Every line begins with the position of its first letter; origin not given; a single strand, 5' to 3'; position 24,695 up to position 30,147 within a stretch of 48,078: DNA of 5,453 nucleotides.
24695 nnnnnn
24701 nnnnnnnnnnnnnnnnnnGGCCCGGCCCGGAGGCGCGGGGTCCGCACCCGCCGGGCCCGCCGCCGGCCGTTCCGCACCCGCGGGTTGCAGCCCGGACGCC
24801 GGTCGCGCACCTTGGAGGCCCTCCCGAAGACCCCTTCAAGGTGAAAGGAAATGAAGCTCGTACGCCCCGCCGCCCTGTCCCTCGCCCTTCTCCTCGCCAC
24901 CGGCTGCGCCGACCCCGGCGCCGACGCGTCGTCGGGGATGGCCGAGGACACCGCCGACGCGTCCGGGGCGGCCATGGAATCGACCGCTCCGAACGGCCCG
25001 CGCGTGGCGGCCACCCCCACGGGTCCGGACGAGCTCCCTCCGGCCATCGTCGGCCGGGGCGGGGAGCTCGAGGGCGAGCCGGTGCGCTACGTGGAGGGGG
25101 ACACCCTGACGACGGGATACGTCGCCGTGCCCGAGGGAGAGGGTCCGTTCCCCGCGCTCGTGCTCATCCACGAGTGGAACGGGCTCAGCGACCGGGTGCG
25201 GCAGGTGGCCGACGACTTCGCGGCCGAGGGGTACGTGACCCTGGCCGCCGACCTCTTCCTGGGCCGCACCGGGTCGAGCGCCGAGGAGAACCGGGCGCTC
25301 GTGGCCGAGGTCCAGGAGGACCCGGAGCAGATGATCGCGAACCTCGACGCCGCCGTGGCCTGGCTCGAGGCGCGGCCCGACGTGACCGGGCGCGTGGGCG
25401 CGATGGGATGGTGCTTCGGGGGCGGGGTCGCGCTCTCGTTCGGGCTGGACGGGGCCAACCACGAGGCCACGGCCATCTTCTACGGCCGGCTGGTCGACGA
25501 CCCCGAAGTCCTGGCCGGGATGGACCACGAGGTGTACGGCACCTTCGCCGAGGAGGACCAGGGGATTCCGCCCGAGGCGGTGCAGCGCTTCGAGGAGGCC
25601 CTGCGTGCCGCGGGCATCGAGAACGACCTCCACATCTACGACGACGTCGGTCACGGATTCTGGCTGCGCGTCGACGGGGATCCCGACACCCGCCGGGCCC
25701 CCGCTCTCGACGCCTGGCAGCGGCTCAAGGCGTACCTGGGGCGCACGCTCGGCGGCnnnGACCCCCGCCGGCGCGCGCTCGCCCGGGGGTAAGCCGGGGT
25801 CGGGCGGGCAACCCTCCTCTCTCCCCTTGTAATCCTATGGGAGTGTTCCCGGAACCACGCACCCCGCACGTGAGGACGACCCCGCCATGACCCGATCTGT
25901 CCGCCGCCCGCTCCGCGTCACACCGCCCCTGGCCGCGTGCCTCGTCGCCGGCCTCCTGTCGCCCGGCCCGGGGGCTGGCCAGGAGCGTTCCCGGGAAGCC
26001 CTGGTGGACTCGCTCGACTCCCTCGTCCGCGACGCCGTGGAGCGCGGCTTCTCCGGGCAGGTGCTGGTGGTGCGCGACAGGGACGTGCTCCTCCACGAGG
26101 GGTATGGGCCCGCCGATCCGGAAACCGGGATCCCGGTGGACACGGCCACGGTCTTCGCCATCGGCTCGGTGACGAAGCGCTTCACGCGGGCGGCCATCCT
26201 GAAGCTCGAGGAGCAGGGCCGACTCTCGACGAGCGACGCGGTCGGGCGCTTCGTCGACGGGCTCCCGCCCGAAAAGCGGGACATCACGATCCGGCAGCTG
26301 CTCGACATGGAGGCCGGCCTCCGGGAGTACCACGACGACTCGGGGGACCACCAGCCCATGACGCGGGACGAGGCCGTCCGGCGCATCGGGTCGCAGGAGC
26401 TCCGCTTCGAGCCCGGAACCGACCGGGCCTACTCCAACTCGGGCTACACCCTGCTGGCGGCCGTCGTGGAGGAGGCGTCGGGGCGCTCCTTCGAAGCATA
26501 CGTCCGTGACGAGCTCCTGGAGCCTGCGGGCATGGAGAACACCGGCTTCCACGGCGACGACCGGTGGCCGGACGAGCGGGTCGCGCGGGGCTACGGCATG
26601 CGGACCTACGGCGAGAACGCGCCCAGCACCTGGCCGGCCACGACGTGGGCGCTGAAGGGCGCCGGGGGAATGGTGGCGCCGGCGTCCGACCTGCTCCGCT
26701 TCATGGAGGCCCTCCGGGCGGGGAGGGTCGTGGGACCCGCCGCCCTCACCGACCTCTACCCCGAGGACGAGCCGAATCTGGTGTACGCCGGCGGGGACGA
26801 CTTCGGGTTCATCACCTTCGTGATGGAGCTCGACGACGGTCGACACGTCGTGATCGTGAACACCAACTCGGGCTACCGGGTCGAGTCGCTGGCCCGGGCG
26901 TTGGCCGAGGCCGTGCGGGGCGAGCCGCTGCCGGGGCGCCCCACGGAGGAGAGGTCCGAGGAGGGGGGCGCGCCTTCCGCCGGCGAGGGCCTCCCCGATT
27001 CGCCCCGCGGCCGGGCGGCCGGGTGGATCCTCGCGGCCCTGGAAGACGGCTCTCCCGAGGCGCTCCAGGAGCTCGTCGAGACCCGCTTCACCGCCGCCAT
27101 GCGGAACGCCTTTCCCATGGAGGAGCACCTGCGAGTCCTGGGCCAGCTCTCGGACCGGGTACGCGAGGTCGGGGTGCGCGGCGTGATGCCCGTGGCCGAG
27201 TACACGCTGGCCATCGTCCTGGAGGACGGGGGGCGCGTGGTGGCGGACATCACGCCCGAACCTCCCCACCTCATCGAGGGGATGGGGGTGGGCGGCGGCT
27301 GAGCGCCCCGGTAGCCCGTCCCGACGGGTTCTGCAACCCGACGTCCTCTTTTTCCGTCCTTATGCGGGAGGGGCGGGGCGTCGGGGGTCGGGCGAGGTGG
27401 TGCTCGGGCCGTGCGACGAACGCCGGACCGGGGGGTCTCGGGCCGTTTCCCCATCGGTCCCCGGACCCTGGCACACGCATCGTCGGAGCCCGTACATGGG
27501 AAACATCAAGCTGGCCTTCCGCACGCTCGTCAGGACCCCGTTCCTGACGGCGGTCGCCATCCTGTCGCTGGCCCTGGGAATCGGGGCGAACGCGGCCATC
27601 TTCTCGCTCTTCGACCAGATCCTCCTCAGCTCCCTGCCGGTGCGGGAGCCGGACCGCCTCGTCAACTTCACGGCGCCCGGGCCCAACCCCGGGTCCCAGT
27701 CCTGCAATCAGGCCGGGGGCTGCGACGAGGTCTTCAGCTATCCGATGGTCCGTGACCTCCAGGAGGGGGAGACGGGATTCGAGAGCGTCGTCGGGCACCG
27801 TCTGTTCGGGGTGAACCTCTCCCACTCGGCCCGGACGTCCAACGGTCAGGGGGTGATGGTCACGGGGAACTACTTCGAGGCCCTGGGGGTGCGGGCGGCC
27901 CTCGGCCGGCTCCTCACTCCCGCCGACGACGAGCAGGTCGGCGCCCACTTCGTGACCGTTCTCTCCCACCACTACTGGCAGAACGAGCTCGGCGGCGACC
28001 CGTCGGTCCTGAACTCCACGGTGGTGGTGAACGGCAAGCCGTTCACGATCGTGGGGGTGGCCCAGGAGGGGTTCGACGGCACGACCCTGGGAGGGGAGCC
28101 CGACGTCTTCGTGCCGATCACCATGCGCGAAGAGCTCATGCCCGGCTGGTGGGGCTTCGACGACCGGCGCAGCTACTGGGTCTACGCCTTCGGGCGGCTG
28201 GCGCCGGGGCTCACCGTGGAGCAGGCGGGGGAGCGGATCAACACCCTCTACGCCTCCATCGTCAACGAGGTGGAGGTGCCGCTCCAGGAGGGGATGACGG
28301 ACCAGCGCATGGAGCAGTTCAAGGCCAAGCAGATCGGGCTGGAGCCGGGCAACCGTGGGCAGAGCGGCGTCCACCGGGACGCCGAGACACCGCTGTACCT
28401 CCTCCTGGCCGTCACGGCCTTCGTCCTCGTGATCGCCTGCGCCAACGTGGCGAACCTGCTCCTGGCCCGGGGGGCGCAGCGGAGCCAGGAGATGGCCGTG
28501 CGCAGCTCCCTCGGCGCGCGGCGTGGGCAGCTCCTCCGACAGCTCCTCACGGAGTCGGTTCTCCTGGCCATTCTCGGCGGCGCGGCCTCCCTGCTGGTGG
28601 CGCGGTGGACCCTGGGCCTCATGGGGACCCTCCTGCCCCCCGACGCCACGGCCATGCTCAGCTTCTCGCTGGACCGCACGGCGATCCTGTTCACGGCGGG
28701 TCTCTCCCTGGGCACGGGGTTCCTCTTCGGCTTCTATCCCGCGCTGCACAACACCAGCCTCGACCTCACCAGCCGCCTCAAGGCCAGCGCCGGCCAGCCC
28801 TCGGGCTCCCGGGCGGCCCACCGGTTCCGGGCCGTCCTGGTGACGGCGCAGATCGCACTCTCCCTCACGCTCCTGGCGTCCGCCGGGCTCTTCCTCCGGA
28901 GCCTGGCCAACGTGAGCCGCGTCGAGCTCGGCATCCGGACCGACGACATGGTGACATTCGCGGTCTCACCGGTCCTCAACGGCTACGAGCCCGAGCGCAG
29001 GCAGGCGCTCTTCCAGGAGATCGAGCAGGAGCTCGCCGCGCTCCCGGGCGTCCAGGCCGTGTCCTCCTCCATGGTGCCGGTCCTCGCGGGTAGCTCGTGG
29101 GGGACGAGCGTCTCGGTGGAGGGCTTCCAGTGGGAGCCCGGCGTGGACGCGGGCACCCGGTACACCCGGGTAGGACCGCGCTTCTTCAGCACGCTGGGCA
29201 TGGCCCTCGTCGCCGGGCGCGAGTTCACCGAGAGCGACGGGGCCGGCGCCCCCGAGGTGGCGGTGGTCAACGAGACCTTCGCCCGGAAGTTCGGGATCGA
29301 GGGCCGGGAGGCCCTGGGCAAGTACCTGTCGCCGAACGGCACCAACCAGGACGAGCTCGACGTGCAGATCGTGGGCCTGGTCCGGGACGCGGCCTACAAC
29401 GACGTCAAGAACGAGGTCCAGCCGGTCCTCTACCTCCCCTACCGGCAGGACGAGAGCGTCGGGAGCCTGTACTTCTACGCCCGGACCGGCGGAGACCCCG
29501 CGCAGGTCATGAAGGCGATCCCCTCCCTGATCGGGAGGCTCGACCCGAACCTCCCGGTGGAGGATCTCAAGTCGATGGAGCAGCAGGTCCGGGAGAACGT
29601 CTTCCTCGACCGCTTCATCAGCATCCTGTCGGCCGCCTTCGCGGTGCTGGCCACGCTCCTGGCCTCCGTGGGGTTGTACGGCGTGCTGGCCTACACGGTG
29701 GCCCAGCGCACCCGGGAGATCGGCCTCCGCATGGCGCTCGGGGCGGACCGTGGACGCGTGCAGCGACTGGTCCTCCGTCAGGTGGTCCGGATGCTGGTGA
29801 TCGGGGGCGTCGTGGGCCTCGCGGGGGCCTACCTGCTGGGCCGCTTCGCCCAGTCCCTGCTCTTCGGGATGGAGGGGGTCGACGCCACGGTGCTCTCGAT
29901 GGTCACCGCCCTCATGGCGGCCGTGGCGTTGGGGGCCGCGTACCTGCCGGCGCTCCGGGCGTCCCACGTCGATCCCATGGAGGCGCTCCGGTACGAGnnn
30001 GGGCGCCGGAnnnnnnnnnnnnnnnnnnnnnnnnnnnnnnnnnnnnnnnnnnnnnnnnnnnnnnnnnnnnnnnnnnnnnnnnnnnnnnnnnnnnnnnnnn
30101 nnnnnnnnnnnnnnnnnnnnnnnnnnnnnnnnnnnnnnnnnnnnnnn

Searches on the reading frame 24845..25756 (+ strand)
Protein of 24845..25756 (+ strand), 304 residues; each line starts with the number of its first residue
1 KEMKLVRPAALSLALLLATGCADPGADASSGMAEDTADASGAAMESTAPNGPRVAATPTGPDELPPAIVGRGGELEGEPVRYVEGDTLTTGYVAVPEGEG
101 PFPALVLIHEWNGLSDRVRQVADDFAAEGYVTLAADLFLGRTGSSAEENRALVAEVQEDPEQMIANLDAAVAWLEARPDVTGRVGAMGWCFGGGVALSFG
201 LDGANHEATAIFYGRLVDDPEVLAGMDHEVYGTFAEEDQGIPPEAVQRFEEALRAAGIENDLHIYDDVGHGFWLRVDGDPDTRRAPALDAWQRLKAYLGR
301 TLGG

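Call 31: search_protein_families(library=pfam, proteins=[window:24845-25756:+], max_evalue=0.0001)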
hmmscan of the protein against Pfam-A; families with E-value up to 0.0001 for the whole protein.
window:24845-25756:+ (304 aa): 2 families
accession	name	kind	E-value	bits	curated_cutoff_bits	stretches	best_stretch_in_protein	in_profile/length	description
PF01738.24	DLH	-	9e-41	140.3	21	1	91-300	3-215/217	Dienelactone hydrolase family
PF02129.25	Peptidase_S15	-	2.2e-07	31.3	23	1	93-201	9-114/262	X-Pro dipeptidyl-peptidase (S15 family)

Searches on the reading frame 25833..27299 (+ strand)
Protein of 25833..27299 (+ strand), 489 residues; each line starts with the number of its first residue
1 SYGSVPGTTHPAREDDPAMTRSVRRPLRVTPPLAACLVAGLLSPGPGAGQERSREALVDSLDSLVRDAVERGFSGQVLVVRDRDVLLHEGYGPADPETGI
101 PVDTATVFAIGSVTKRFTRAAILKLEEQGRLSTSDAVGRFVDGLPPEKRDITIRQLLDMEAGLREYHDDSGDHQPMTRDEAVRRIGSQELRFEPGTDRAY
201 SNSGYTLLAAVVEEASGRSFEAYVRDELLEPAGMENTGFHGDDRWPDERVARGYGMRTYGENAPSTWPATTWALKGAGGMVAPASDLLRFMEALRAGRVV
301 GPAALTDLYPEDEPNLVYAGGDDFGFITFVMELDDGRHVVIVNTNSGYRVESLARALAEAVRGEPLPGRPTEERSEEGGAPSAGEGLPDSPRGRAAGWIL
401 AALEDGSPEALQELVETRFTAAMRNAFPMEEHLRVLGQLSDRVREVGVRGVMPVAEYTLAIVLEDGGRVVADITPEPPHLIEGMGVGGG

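Call 31: search_protein_families(library=pfam, proteins=[window:25833-27299:+], max_evalue=0.0001)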
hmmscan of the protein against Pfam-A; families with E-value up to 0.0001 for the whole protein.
window:25833-27299:+ (489 aa): 1 family
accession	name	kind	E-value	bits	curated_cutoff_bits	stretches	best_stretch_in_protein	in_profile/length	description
PF00144.29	Beta-lactamase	-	6.9e-57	193.5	27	1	62-326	2-267/329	Beta-lactamase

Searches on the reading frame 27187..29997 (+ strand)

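Call 31: search_protein_families(library=pfam, proteins=[window:27187-29997:+], max_evalue=0.0001)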
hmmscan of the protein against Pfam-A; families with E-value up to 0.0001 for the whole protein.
window:27187-29997:+ (937 aa): 2 families
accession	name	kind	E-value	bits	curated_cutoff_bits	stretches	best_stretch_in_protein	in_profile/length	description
PF12704.14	MacB_PCD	-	1.1e-39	137.3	27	2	121-353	1-206/207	MacB-like periplasmic core domain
PF02687.27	FtsX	-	1.2e-22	80.6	25.5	2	817-929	2-119/120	FtsX-like permease C-terminal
